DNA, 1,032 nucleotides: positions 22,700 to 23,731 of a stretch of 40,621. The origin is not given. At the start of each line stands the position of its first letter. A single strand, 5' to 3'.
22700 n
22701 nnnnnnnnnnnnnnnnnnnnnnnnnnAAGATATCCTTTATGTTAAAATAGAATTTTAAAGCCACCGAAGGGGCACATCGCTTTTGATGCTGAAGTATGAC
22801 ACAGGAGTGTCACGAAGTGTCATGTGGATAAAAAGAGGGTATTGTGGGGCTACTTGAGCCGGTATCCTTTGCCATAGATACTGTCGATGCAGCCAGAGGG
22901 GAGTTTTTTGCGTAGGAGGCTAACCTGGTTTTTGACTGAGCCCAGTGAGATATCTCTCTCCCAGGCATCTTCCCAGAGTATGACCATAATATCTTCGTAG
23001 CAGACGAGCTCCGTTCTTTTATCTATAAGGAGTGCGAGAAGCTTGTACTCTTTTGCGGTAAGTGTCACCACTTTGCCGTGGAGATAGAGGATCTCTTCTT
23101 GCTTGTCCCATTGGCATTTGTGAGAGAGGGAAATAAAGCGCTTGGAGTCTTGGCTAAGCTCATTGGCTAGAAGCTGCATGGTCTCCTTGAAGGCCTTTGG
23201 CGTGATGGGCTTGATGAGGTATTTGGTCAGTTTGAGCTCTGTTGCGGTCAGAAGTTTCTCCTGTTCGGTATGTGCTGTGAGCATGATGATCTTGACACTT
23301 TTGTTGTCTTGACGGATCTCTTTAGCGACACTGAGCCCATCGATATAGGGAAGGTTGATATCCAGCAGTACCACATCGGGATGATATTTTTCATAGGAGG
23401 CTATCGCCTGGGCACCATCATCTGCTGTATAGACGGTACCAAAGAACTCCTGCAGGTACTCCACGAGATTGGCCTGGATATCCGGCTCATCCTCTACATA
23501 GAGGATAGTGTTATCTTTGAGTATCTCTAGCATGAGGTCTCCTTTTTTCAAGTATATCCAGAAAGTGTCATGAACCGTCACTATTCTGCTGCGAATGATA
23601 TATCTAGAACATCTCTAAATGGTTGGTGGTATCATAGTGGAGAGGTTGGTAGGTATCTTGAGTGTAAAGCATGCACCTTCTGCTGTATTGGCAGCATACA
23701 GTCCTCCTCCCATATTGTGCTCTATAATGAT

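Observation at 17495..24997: Two-component-system-headed island of three Ca-binding, adhesin-like lipoproteins (TSP3 repeats, cadherin repeats, FISUMP domains)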

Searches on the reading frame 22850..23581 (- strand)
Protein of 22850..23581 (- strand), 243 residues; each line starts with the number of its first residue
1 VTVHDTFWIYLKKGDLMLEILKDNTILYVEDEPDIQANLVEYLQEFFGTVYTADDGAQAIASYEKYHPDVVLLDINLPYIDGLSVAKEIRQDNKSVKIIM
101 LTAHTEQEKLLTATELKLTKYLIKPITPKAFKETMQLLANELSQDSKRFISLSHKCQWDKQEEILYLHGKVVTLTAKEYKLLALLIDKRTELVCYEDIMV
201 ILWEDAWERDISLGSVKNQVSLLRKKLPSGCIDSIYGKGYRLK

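Call 3: search_protein_families(library=pfam, proteins=[window:22850-23581:-], max_evalue=0.01)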
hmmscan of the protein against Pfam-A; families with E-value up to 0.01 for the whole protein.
window:22850-23581:- (243 aa): 2 families
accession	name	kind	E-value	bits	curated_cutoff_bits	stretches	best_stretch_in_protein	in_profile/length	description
PF00072.30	Response_reg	-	2.8e-26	92.3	30.2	1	26-134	1-109/111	Response regulator receiver domain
PF00486.34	Trans_reg_C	-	1.1e-11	45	26.2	1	169-242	1-77/77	Transcriptional regulatory protein, C terminal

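Call 4: search_protein_families(library=ncbifam, proteins=[window:22850-23581:-], max_evalue=0.01)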
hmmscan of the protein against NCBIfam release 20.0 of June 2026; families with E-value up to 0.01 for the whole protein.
window:22850-23581:- (243 aa): 102 families (the best 25 are shown)
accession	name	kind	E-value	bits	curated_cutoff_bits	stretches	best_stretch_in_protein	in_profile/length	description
NF045944.1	ResRegRpaBCyano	equivalog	6.3e-29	101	330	1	27-230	1-210/229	response regulator transcription factor RpaB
NF041734.1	resp_reg_RppA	equivalog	1.9e-25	89.6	250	1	26-243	3-228/229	two-component system response regulator RppA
NF007982.1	PRK10710.1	equivalog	3.2e-25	89.1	380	1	19-242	3-227/235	envelope stress response regulator BaeR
NF041733.1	resp_reg_CseB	equivalog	1.6e-23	83.2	350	1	25-243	2-227/228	two-component system response regulator CseB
NF051850.1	RespRegRprY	equivalog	1.7e-23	83.2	370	1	25-242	6-226/234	response regulator transcription factor RprY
TIGR02154.1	PhoB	equivalog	3e-23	82.3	296.2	1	24-242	3-225/226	phosphate regulon transcriptional regulator PhoB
NF040689.1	MtrAB_MtrA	equivalog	1.2e-22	80.3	300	1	26-227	1-198/219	MtrAB system response regulator MtrA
NF008296.0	PRK11083.1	equivalog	1.9e-22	79.8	273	1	23-227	3-205/228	two-component system response regulator CreB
TIGR01387.1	cztR_silR_copR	subfamily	2.6e-22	79.6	279.2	1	26-240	1-216/218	heavy metal response regulator transcription factor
NF008034.0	PRK10766.1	equivalog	5.8e-21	75.1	275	1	24-242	3-226/231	two-component system response regulator TorR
NF053854.1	RespRegPhoBBctds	equivalog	3.6e-20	72.3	270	1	26-241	1-223/225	two-component system response regulator PhoB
NF033117.2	vanR_ACDEGLN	exception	4.7e-20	72.1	350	1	26-240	1-223/226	VanR-ABDEGLN family response regulator transcription factor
NF008078.0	PRK10816.1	equivalog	7.2e-20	71.4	336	1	26-242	3-220/223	two-component system response regulator PhoP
NF000402.1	vanR-B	exception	1.5e-19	70.3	480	1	26-242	5-216/219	vancomycin resistance response regulator transcription factor VanR-B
NF012227.0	AdeR_RR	equivalog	2.2e-19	69.9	340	1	22-242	10-236/239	efflux system response regulator transcription factor AdeR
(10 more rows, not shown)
